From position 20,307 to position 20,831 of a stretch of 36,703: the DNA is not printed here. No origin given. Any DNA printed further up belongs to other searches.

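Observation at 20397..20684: Reverse-oriented lipoprotein moron wedged between the ejection-protein genes and the tailspike gene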

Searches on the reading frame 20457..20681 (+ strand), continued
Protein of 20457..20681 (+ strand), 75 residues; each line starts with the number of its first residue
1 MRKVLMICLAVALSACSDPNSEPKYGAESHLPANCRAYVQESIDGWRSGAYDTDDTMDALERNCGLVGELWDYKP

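Call 28: find_encoding_contigs(protein=P0078, flank=10000, max_places=2)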
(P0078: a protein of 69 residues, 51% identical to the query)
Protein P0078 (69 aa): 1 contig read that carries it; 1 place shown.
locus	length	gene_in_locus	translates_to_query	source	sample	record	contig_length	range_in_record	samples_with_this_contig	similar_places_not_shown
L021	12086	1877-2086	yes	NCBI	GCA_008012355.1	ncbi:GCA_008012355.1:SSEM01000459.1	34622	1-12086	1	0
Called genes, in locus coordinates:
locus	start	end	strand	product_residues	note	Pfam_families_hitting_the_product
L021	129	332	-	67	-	-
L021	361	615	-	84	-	-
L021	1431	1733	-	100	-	-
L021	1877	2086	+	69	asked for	-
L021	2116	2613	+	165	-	-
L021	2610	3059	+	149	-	-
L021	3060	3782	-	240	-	PF01381:HTH_3, PF12844:HTH_19, PF13560:HTH_31, PF00717:Peptidase_S24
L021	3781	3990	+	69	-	PF14549:P22_Cro, PF15943:YdaS_toxin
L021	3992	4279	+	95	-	PF05269:Phage_CII (weak)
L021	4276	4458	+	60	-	-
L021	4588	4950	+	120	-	PF13455:MUG113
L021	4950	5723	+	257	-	PF07120:DUF1376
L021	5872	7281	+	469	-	PF00772:DnaB, PF03796:DnaB_C, PF06745:ATPase (weak), PF13481:AAA_25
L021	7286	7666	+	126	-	-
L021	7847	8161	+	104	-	PF06356:DUF1064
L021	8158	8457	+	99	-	-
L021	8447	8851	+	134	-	PF05772:NinB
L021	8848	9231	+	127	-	-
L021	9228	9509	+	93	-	PF16786:RecA_dep_nuc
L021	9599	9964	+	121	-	-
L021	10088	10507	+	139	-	PF16677:GP3_package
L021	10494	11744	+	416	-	PF04466:Terminase_3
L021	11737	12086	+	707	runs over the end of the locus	PF23899:SU10_portal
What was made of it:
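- In L021 the gene lies beside the CI repressor (call 28).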

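Call 29: find_encoding_contigs(protein=P0021, flank=10000, max_places=3)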
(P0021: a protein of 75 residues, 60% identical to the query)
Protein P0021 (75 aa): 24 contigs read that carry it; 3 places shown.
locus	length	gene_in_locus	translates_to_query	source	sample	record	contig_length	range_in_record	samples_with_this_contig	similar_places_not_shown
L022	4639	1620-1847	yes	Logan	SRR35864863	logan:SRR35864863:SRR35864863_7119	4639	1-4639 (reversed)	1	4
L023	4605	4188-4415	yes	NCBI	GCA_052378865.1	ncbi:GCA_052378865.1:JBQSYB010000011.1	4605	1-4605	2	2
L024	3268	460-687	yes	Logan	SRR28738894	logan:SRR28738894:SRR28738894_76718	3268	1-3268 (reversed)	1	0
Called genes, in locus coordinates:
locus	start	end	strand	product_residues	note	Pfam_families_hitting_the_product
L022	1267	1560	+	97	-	-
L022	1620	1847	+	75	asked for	-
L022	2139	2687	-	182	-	-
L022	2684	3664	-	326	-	PF03389:MobA_MobL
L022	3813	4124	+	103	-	-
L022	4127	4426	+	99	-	-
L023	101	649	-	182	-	-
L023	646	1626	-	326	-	PF03389:MobA_MobL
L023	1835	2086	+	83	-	-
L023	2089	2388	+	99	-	-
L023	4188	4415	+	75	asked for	-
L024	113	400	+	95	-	-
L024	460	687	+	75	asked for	-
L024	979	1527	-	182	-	-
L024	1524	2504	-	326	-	PF03389:MobA_MobL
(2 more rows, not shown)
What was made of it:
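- The gene is carried as cargo on small Psychrobacter Mob plasmids (call 29).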

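Call 30: predict_structure(alignment_id=A2)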
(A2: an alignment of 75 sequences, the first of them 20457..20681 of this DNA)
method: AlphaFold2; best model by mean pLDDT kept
length: 75 residues; sequences in the alignment: 75
mean_pLDDT: 82.5   pTM: 0.59
mean pLDDT of the five models: 82.5, 80.6, 77.4, 75.4, 73.0
residues with pLDDT >= 90: 20; 70-90: 43; 50-70: 12; < 50: 0
segments of 3 or more residues with pLDDT < 50: none
pLDDT, mean of each block of 10 residues (from residue 1): 83 69 72 84 94 95 86 71
secondary structure, 60 per line:
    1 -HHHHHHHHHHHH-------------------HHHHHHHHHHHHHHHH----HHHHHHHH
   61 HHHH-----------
elements in order: H2-13 H33-48 H53-64
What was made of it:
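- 20457..20504 (+): Signal peptide with lipobox LSAC. Cys16 (20502-20504) is the predicted lipid-modified first residue of the mature protein. A helix at residues 2-13 appears in the model (call 30).
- Helical hairpin, mean pLDDT 82.5 (call 30). A folded helical hairpin is predicted, not a proline-rich unstructured periplasmic domain (call 30).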

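Call 34: fold_search(model_id=the predicted structure, library=pdb)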
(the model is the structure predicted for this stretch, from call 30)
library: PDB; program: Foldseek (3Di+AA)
matches with E <= 10: 45; with E <= 0.001: 0
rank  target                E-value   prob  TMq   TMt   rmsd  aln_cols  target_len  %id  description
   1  3fy6_A                3.5e+00  0.47  0.45  0.30   3.7        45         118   29  Structure from the mobile metagenome of V. Cholerae. Integron cassette protein VCH_CASS3 (released 2009-02-10)
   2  8rna_E                4.5e+00  0.20  0.39  0.05   7.8        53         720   21  Influenza B polymerase apo-trimer (released 2024-09-11)
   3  6fdd_F                4.8e+00  0.60  0.43  0.43   1.3        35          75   23  Crystal Structure of the HHD2 Domain of Whirlin (released 2018-08-08)
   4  6fdd_C                4.8e+00  0.60  0.43  0.42   1.3        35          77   23  Crystal Structure of the HHD2 Domain of Whirlin (released 2018-08-08)
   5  8eui_R                5.1e+00  0.13  0.36  0.21  10.0        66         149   18  Ytm1 associated nascent 60S ribosome (-fkbp39) State 3 (released 2022-11-30)
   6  9axt_Bd               5.1e+00  0.12  0.38  0.21  10.0        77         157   13  Non-translating S. pombe ribosome (released 2024-10-16)
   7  8rn5_B                5.7e+00  0.15  0.37  0.05   9.0        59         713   25  Pseudo-symmetrical influenza B polymerase apo-dimer, ENDO(R) moiety (from "Influenza B polymerase pseudo-symmetrical d (released 2024-09-11)
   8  5cjn                  5.7e+00  0.13  0.34  0.04   7.4        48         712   25  Crystal structure of Mycobacterium tuberculosis malate synthase in complex with 3-(3-oxo-3,4-dihydroquinoxalin-2-yl)acry (released 2016-08-10)
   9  9n4g_A                6.0e+00  0.20  0.38  0.18   2.5        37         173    8  YehD Receptor Binding Domain (released 2025-11-26)
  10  8pv1_LR               6.0e+00  0.15  0.41  0.23   9.8        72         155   14  Chaetomium thermophilum pre-60S State 6 - pre-5S rotation - L1 intermediate - composite structure (released 2023-11-15)
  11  8onz_LR               6.0e+00  0.14  0.41  0.23   9.7        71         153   14  Chaetomium thermophilum Methionine Aminopeptidase 2 at the 80S ribosome (released 2024-02-21)
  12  7qiw_T                6.0e+00  0.13  0.35  0.19  10.1        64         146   16  Specific features and methylation sites of a plant ribosome. 60S ribosomal subunit. (released 2022-07-13)
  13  6n8j_R                6.0e+00  0.13  0.41  0.22   9.9        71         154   13  Cryo-EM structure of late nuclear (LN) pre-60S ribosomal subunit (released 2019-03-13)
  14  9oa2_V                6.0e+00  0.09  0.29  0.21  14.3        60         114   15  Ecoli DnaB helicase and Phage Lambda loader P with ADP-Mg in a 6:6 stoichiometry ratio. (released 2025-07-16)
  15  6fdd_A                6.4e+00  0.30  0.42  0.42   3.2        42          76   19  Crystal Structure of the HHD2 Domain of Whirlin (released 2018-08-08)
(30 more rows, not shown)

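Call 35: fold_search(model_id=the predicted structure, library=viral)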
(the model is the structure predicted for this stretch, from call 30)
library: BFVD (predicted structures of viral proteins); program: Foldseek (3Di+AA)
matches with E <= 10: 104; with E <= 0.001: 0
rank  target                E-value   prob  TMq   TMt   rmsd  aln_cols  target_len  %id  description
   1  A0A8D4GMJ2            1.2e+00  0.91  0.44  0.14   3.7        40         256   28  (no name in the UniProt tables at hand)
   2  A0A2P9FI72            1.4e+00  0.15  0.28  0.29   9.8        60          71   12  (no name in the UniProt tables at hand)
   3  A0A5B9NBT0            2.1e+00  0.38  0.39  0.08   6.3        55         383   16  ATPase dynein-related AAA domain-containing protein [Aeromonas phage 2L372X]
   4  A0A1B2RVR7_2          2.1e+00  0.16  0.37  0.05  13.8        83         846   11  Polyprotein (Fragment) [Alber virus]
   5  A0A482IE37            2.2e+00  0.23  0.38  0.33  10.8        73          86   15  (no name in the UniProt tables at hand)
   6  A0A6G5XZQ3            2.9e+00  0.30  0.37  0.45   7.3        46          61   13  (no name in the UniProt tables at hand)
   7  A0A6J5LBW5            3.5e+00  0.25  0.38  0.44  13.7        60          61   15  Uncharacterized protein [uncultured Caudovirales phage]
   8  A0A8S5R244            3.5e+00  0.14  0.33  0.33   8.2        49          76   16  UBA-like domain protein [Siphoviridae sp. ctWWc42]
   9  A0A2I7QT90            3.7e+00  0.72  0.38  0.63   0.6        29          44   21  (no name in the UniProt tables at hand)
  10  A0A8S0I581            3.7e+00  0.25  0.36  0.38   8.8        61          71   13  (no name in the UniProt tables at hand)
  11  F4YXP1                3.7e+00  0.13  0.37  0.34   7.8        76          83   21  GapR-like DNA-binding domain-containing protein [Roseobacter phage RDJL Phi 1]
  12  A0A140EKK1            3.9e+00  0.16  0.38  0.07  12.7        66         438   23  RNA-directed RNA polymerase catalytic subunit (Fragment) [Influenza B virus (B/Tasmania/3/2014)]
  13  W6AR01                3.9e+00  0.14  0.34  0.28  12.3        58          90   17  Uncharacterized protein [Acinetobacter phage IMEAB3]
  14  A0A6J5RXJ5            4.2e+00  0.44  0.39  0.66   2.2        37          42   19  Uncharacterized protein [uncultured Caudovirales phage]
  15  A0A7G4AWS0            4.4e+00  0.51  0.42  0.65   3.5        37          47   16  (no name in the UniProt tables at hand)
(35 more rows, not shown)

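Call 36: search_dna_similar(query=window:20457-20681:+, collection=plasmids, mode=protein, max_evalue=0.001, max_rows=30)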
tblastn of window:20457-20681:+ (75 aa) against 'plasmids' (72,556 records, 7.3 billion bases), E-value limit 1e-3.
No match.

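Call 39: search_protein_families(library=padloc, proteins=[window:20457-20681:+, P0025, P0021, P0052, P0078], max_evalue=1)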
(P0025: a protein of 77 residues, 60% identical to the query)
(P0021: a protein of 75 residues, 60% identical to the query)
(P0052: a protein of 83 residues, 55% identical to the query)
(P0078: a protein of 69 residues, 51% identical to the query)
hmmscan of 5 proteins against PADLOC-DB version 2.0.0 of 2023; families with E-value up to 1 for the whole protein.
window:20457-20681:+ (75 aa): 0 families

P0025 (77 aa): 0 families

P0021 (75 aa): 0 families

P0052 (83 aa): 0 families

P0078 (69 aa): 0 families

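Call 46: search_protein_representatives(alignment_id=A2)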
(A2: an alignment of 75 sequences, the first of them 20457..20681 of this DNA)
Query: 75 sequences, 77 profile positions. Proteins with E-value up to 0.001 (for the whole library): 119; up to 1e-10: 83; up to 1e-30: 0. The best 119 are listed.
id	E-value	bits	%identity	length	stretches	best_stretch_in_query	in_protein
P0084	6.7e-28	112.2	-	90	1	4-75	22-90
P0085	2.3e-27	110.5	-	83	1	7-75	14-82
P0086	2.8e-27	110.2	-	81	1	6-75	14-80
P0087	3.0e-26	106.9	-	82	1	4-75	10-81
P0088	6.7e-25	102.6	-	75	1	1-74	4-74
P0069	1.3e-24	101.7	-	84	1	4-77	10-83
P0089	5.8e-24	99.6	-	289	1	10-75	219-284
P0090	7.2e-24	99.3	-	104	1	15-74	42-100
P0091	8.5e-23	95.9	-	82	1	6-75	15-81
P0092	1.0e-21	92.4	-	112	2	1-54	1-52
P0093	1.8e-21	91.6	-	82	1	6-75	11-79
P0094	6.9e-21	89.8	-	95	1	4-74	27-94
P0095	1.1e-20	89.1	-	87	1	5-74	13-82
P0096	1.2e-20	89.0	-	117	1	14-75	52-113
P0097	1.2e-20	89.0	-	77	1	1-75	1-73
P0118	8.2e-16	73.5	-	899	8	56-75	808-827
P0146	1.0e-12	63.6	-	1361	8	25-72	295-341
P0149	1.6e-12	62.9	-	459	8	56-74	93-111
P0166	1.4e-10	56.8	-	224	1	1-75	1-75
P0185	3.2e-08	49.2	-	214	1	1-74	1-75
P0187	7.8e-08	47.9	-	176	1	19-74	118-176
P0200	8.0e-05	38.3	-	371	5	30-45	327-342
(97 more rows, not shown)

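Call 48: search_protein_families(library=pfam, proteins=[P0166, P0185, P0089, P0187, P0090], max_evalue=1)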
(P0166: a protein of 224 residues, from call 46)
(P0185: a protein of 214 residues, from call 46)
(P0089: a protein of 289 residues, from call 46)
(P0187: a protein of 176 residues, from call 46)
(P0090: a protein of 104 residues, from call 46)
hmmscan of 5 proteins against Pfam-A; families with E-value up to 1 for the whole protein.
P0166 (224 aa): 0 families

P0185 (214 aa): 0 families

P0089 (289 aa): 1 family
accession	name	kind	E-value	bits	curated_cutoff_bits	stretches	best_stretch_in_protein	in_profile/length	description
PF18411.6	Annexin_2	-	0.18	12.5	25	0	141-158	15-32/93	Annexin-like domain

P0187 (176 aa): 0 families

P0090 (104 aa): 0 families
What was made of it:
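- Tried and rejected: The longer lipoproteins P0166 and P0185 have no Pfam domain in their extensions (call 48).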

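Call 51: search_protein_families(library=pfam, proteins=[L008:350-1324:+, L008:2210-2977:+, L008:3088-3456:+, L008:7117-8322:-, L008:9011-10171:+, L009:2388-2945:+, L009:8735-10048:-, L007:941-2149:+, L007:2591-4483:-, L007:8021-9388:+], max_evalue=0.001)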
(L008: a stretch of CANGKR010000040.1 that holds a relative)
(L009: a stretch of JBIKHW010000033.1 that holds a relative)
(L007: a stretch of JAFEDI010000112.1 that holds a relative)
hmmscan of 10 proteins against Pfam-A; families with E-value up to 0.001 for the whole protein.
L008:350-1324:+ (325 aa): 6 families
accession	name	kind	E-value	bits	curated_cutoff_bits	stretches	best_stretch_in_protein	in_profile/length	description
PF00977.27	His_biosynth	-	3.7e-84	282.1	23.6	1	64-308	1-228/228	Histidine biosynthesis protein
PF01207.24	Dus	-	1.5e-06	28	20.4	0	92-177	141-228/311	Dihydrouridine synthase (Dus)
PF03060.21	NMO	-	2.6e-05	24.2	28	0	257-302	181-226/331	Nitronate monooxygenase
PF05690.20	ThiG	-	6.6e-05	22.8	23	0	231-302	137-207/247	Thiazole biosynthesis protein ThiG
PF02581.23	TMP-TENI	-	0.0007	19.4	27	0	95-163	108-178/180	Thiamine monophosphate synthase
PF04309.18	G3P_antiterm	-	0.00086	19.2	27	0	121-161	127-167/173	Glycerol-3-phosphate responsive antiterminator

L008:2210-2977:+ (256 aa): 0 families

L008:3088-3456:+ (123 aa): 0 families

L008:7117-8322:- (402 aa): 6 families
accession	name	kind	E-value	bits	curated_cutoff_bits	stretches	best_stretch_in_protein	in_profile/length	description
PF13365.12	Trypsin_2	-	4.2e-36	125.3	27.6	1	122-256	1-144/144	Trypsin-like peptidase domain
PF00089.32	Trypsin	-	4.6e-22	79.4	20.6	1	121-281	26-218/220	Trypsin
PF13180.12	PDZ_2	-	1.6e-12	47.9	27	1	297-391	3-78/80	PDZ domain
PF17820.7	PDZ_6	-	6e-09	36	27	1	329-363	2-36/54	PDZ domain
PF00595.29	PDZ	-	1.2e-08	35.6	23.2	1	311-371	11-70/81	PDZ domain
PF10459.15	Peptidase_S46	-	0.0003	20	22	0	119-142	46-69/698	Peptidase S46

L008:9011-10171:+ (387 aa): 1 family
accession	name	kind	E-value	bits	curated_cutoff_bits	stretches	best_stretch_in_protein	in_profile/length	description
PF04166.17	PdxA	-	1.5e-95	320.3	27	1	74-379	5-286/286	Pyridoxal phosphate biosynthetic protein PdxA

L009:2388-2945:+ (186 aa): 4 families
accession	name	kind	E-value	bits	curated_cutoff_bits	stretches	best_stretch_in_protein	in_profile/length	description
PF13302.13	Acetyltransf_3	-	4e-29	102.5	25.4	1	11-152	1-138/138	Acetyltransferase (GNAT) domain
PF00583.31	Acetyltransf_1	-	1.8e-10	41.5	20.7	1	56-151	24-116/116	Acetyltransferase (GNAT) family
PF13420.13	Acetyltransf_4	-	7.8e-09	36.2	24.3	1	65-170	46-153/155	Acetyltransferase (GNAT) domain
PF13523.12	Acetyltransf_8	-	0.00074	19.6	27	0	104-155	90-141/145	Acetyltransferase (GNAT) domain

L009:8735-10048:- (438 aa): 5 families
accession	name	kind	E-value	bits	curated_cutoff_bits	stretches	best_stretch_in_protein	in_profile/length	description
PF13365.12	Trypsin_2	-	8.3e-35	121.1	27.6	1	157-291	1-144/144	Trypsin-like peptidase domain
PF00089.32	Trypsin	-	3.5e-22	79.8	20.6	1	129-316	3-218/220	Trypsin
PF13180.12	PDZ_2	-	2.3e-13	50.7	27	1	332-425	3-78/80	PDZ domain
PF17820.7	PDZ_6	-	1.4e-11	44.4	27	1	362-416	1-54/54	PDZ domain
PF00595.29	PDZ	-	7e-10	39.6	23.2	1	353-412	17-78/81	PDZ domain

L007:941-2149:+ (403 aa): 2 families
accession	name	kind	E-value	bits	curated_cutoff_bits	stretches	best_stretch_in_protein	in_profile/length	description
PF02371.22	Transposase_20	-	5.4e-25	88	21.3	1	272-352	2-81/87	Transposase IS116/IS110/IS902 family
PF01548.23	DEDD_Tnp_IS110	-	4.7e-21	75.6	29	1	68-207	1-152/155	Transposase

L007:2591-4483:- (631 aa): 0 families

L007:8021-9388:+ (456 aa): 1 family
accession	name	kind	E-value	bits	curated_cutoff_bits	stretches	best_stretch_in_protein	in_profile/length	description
PF00291.31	PALP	-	2e-37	129.5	35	1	79-418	6-295/295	Pyridoxal-phosphate dependent enzyme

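Call 59: search_protein_families(library=phrogs, proteins=[L013:9624-10001:+, L014:9537-9872:+, L010:9382-9702:-, L022:1273-1557:+], max_evalue=0.01)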
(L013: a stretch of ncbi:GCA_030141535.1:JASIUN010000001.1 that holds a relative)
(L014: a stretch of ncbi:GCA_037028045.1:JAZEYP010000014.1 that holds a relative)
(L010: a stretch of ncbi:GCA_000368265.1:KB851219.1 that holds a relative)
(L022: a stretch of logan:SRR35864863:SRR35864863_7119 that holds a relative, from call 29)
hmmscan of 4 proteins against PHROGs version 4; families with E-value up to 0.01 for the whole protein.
L013:9624-10001:+ (126 aa): 0 families

L014:9537-9872:+ (112 aa): 1 family
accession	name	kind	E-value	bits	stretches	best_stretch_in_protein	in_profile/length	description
phrog_2315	-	unknown function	4.5e-14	53.5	1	1-107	1-106/109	-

L010:9382-9702:- (107 aa): 1 family
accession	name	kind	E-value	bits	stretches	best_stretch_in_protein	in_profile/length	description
phrog_2315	-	unknown function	1.4e-12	48.7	1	1-106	1-104/109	-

L022:1273-1557:+ (95 aa): 0 families
